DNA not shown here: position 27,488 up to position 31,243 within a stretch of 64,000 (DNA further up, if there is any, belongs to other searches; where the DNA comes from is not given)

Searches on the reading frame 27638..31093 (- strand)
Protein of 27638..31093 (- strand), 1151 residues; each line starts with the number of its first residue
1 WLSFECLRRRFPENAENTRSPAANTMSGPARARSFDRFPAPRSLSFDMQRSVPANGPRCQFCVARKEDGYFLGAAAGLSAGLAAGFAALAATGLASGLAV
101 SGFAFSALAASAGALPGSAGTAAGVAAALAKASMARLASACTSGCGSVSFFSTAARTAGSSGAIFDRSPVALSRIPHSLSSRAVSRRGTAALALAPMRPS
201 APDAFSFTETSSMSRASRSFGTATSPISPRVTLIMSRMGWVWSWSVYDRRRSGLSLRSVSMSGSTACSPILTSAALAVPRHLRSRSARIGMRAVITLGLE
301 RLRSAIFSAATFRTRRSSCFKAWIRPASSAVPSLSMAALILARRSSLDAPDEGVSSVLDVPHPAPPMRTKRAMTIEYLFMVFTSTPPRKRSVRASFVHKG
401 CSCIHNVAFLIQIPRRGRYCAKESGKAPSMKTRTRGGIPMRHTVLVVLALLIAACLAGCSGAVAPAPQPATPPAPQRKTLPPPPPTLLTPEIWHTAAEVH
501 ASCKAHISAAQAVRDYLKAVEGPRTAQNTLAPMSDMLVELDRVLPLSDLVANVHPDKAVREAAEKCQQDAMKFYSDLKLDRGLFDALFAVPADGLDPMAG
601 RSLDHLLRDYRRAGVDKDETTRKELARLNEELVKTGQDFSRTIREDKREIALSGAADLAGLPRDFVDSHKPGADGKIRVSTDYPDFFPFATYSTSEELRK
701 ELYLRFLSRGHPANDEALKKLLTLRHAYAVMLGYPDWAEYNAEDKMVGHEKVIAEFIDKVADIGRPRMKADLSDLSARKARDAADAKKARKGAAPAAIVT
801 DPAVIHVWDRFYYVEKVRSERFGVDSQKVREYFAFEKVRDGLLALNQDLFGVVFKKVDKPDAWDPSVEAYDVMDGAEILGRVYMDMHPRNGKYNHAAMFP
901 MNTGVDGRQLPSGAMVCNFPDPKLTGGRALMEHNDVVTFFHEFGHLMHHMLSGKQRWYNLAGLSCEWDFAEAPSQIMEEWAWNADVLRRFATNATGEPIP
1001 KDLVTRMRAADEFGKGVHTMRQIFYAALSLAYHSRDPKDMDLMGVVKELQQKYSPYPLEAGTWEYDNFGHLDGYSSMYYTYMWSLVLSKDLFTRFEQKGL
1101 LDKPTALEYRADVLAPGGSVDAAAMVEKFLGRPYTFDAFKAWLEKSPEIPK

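Call 70: search_protein_families(library=pfam, proteins=[window:27638-31093:-], max_evalue=0.0001)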
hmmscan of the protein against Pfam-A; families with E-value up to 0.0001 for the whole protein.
window:27638-31093:- (1151 aa): 1 family
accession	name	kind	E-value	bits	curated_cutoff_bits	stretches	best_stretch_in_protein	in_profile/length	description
PF01432.26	Peptidase_M3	-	4.1e-102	343.3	27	1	691-1140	3-452/457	Peptidase family M3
